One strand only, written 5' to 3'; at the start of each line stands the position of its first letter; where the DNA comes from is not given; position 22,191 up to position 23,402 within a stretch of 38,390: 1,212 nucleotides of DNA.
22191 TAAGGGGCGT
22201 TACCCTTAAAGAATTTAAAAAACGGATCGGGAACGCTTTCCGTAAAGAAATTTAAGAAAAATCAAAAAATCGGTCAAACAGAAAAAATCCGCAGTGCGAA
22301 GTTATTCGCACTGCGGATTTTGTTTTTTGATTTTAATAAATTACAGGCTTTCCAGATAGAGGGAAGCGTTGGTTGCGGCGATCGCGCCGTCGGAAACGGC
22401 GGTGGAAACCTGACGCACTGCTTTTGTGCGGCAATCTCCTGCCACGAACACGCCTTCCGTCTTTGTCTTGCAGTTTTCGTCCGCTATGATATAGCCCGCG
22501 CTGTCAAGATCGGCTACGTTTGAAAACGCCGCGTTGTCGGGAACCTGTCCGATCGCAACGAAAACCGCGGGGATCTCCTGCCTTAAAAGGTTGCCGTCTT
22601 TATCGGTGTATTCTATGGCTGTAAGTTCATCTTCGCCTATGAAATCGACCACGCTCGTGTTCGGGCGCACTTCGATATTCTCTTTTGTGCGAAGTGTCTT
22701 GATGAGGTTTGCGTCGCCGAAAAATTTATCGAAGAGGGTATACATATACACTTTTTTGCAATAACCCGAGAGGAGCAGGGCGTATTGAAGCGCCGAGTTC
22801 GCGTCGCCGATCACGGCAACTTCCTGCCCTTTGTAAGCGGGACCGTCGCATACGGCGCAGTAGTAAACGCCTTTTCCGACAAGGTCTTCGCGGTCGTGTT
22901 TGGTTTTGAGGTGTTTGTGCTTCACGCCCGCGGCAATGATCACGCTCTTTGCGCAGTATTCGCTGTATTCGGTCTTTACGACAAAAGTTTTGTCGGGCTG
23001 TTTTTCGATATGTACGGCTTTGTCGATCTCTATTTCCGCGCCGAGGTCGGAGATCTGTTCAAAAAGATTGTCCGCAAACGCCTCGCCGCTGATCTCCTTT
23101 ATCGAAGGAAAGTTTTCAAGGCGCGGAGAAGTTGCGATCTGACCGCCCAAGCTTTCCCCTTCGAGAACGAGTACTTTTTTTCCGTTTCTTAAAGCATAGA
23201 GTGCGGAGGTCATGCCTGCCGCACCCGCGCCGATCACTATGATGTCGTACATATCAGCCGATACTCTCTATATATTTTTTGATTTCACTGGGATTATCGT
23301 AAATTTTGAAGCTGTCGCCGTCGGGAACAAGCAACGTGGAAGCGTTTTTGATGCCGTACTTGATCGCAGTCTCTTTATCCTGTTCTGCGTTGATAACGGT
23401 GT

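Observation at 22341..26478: Class III RNR operon carrying its own thiol redox relay: NrdD fused to a glutaredoxin-like domain and followed by a NADPH-motif-less thioredoxin-reductase-like flavoprotein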

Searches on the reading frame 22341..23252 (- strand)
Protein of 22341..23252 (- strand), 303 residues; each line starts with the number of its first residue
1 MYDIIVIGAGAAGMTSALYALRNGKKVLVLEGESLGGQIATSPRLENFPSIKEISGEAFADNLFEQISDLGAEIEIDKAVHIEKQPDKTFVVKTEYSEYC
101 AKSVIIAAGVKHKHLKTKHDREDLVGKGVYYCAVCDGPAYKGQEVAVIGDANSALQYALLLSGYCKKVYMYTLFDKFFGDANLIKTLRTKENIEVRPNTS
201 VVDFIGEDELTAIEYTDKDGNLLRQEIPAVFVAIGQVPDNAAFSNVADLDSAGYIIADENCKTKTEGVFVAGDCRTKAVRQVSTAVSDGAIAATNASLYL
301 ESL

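Call 3: search_protein_families(library=pfam, proteins=[window:22341-23252:-], max_evalue=0.01)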
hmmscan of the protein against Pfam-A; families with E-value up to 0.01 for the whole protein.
window:22341-23252:- (303 aa): 10 families
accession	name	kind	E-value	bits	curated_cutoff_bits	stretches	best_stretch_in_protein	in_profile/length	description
PF07992.20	Pyr_redox_2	-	5e-41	141.5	26.1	1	2-289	1-291/291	Pyridine nucleotide-disulphide oxidoreductase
PF13738.12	Pyr_redox_3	-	2.6e-21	76.6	30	2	73-272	97-305/305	Pyridine nucleotide-disulphide oxidoreductase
PF01266.30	DAO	-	5.6e-12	46.3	27.9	2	3-38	1-36/353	FAD dependent oxidoreductase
PF03486.20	HI0933_like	-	9.5e-10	38.8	50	1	3-38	2-38/244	HI0933-like protein Rossmann domain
PF12831.13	FAD_oxidored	-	1.3e-08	35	27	1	3-75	1-75/416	FAD dependent oxidoreductase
PF00890.30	FAD_binding_2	-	2.1e-08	34.2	20.4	1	3-42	1-41/414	FAD binding domain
PF00070.33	Pyr_redox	-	6.8e-07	30.2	22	1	145-216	2-80/82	Pyridine nucleotide-disulphide oxidoreductase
PF13450.12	NAD_binding_8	-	4.7e-06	27.2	21.9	1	6-44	1-40/68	NAD(P)-binding Rossmann-like domain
PF01134.28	GIDA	-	3.3e-05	23.6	22.1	1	3-39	1-29/391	Glucose inhibited division protein A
PF01946.23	Thi4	-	0.00073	19.3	26.2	1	3-37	19-55/235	Thi4 family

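Call 4: search_protein_families(library=ncbifam, proteins=[window:22341-23252:-], max_evalue=0.01)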
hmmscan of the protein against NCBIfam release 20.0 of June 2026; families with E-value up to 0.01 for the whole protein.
window:22341-23252:- (303 aa): 114 families (the best 25 are shown)
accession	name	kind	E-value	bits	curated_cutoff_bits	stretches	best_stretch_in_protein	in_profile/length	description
TIGR01292.1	TRX_reduct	equivalog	8.4e-83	277.6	343.45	1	2-300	1-300/300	thioredoxin-disulfide reductase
TIGR03143.1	AhpF_homolog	hypoth_equivalog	7e-65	219.7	687.65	1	1-301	4-309/555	putative alkyl hydroperoxide reductase F subunit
TIGR03140.1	AhpF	equivalog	4.3e-62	210.3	502.9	1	2-296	213-508/515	alkyl hydroperoxide reductase subunit F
NF007614.0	PRK10262.1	equivalog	2.1e-39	135.6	644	1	4-303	9-317/321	thioredoxin-disulfide reductase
NF004945.0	PRK06292.2-3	equivalog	1.3e-17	63.8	494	2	91-294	120-323/457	dihydrolipoyl dehydrogenase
TIGR01350.1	lipoamide_DH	equivalog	4.2e-17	62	408.8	2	87-296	116-329/461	dihydrolipoyl dehydrogenase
TIGR04018.1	Bthiol_YpdA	hypoth_equivalog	6.6e-16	58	339.9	2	79-276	93-290/316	YpdA family putative bacillithiol disulfide reductase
TIGR02053.1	MerA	equivalog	3.2e-13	49.5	454.45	2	145-297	170-329/465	mercury(II) reductase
NF004992.0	PRK06370.1-4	equivalog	1.1e-12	47.2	629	2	182-295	215-329/459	FAD-containing oxidoreductase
NF004776.0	PRK06116.1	equivalog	1.6e-12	47.2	480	2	2-38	5-41/450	glutathione-disulfide reductase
NF009410.0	PRK12771.1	subfamily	2.3e-12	46.3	516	2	221-301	365-446/566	NAD(P)-binding protein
NF007123.0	PRK09564.1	equivalog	4e-12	45.6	458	1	172-277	187-286/444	CoA-disulfide reductase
NF040505.1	ArsO_flavin_mono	equivalog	1.1e-11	44.8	425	1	74-179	89-197/346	ArsO family NAD(P)H-dependent flavin-containing monooxygenase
NF004939.0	PRK06292.1-1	equivalog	2.3e-11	43.1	435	2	59-299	96-336/476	dihydrolipoyl dehydrogenase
TIGR02032.1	GG-red-SF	subfamily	3.1e-11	43.5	158.8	1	2-39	1-38/297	geranylgeranyl reductase family protein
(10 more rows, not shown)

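Call 6: search_solved_structures(query=window:22341-23252:-, show_alignments=2, max_evalue=1e-20)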
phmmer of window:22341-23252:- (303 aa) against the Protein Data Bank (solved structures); distinct sequences matched with E-value up to 1e-20: 49.
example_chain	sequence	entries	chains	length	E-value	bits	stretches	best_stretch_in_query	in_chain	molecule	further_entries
4zn0_A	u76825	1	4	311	4.7e-50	173.8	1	1-302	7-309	Thioredoxin reductase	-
5mh4_A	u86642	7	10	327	4.5e-47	164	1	2-299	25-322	Thioredoxin reductase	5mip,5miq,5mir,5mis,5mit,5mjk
3f8p_A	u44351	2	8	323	4.7e-46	160.7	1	2-300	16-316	Thioredoxin reductase (TrxB-3)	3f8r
3r9u_A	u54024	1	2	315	1e-45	159.6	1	1-303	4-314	Thioredoxin reductase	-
4gcm_A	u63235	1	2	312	1.1e-45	159.4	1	2-303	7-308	Thioredoxin reductase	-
7aaw_A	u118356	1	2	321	1.7e-45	158.8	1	1-303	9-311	Thioredoxin reductase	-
5uwy_A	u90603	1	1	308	3e-45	158.1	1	1-302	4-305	Thioredoxin reductase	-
3f8d_A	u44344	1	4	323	9.1e-45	156.5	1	2-300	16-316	Thioredoxin reductase (TrxB-3)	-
5uth_A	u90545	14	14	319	1.1e-44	156.1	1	2-300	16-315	Thioredoxin reductase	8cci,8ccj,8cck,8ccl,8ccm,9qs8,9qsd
3cty_A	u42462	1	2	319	2.6e-44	154.9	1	2-302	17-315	Thioredoxin reductase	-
9xub_A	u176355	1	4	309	1.4e-43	152.5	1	2-300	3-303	Thioredoxin reductase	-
2a87_A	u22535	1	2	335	1.9e-43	152.1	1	2-300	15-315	Thioredoxin reductase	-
2q0k_A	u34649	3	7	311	9.3e-42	146.6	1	1-301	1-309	Thioredoxin reductase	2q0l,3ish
1fl2_A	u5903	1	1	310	3.4e-41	144.7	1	2-300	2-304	ALKYL HYDROPEROXIDE REDUCTASE SUBUNIT F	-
1hyu_A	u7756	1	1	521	1.3e-40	142.9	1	2-300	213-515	ALKYL HYDROPEROXIDE REDUCTASE SUBUNIT F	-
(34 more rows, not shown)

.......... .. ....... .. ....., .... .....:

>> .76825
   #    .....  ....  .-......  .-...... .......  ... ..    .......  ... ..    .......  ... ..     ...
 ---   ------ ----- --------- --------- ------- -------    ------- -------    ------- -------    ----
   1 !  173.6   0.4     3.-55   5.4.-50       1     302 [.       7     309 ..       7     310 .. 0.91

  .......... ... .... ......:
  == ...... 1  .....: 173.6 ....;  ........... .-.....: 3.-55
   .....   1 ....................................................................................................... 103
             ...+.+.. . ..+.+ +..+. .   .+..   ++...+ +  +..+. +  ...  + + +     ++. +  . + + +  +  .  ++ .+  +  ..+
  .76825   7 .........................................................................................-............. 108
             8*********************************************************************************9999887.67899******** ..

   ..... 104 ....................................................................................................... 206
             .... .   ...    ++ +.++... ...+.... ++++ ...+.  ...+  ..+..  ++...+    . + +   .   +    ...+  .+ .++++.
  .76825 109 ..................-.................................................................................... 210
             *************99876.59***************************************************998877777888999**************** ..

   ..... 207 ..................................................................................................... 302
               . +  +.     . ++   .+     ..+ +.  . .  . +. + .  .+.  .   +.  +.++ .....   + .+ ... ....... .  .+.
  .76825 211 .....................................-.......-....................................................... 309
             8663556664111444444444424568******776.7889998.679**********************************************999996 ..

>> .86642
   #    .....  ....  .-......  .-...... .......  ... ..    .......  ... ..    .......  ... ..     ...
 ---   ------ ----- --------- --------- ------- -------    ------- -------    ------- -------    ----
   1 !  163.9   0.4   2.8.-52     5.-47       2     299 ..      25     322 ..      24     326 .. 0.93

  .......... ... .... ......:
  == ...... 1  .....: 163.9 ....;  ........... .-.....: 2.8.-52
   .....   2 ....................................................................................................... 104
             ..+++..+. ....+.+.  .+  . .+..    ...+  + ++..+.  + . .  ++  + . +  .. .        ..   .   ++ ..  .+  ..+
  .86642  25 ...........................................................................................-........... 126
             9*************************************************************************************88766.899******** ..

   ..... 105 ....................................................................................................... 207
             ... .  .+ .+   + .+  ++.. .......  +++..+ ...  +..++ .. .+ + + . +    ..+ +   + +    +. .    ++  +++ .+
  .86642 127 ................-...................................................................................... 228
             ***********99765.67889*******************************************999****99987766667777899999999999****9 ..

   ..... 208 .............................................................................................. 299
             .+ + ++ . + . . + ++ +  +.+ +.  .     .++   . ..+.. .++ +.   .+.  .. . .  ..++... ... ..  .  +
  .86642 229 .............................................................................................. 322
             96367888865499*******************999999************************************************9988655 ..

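Call 35: find_related_loci(query=A2, collection=metagenome_contigs, flank=4000)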
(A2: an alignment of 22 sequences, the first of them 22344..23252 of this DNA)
Query A2 (303 aa) in metagenome_contigs; peptide patterns used: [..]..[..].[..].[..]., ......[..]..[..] (x = any residue, [..] = any of these).
600 stretches matched a pattern (row limit reached: there are more); 363 encode a relative of the query (tblastn E <= 1e-3); the best 80 are kept; 80 distinct loci.
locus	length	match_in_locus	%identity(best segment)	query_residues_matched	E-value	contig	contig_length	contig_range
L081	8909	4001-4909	88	1-303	0e+0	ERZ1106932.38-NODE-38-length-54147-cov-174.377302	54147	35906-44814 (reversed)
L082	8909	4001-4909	88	1-303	0e+0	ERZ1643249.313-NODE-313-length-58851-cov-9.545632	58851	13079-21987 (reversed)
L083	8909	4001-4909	88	1-303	0e+0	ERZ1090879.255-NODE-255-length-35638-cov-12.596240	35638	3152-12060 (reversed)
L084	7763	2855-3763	91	1-303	7e-180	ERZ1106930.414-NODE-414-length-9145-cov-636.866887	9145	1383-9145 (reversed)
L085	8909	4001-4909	90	1-303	2e-178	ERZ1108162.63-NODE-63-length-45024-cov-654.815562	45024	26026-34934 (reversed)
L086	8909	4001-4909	90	1-303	2e-178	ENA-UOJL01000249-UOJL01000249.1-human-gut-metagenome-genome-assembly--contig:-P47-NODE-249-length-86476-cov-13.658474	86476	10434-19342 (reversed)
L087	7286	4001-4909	84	1-303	2e-176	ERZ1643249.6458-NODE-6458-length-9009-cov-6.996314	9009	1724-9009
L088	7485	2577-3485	87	1-303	5e-174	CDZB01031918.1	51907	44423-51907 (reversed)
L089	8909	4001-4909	87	1-303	4e-172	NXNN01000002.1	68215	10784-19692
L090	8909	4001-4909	83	1-303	4e-171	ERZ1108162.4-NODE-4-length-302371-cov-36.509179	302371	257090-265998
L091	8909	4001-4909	83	1-303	4e-171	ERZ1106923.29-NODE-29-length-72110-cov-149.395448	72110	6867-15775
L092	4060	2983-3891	81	1-303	3e-173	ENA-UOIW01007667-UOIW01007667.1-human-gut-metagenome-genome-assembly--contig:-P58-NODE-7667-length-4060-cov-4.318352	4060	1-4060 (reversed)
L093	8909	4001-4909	81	1-303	6e-166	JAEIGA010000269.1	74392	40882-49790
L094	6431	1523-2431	81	1-303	1e-165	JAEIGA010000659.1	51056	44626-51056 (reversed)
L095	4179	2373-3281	80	1-303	5e-170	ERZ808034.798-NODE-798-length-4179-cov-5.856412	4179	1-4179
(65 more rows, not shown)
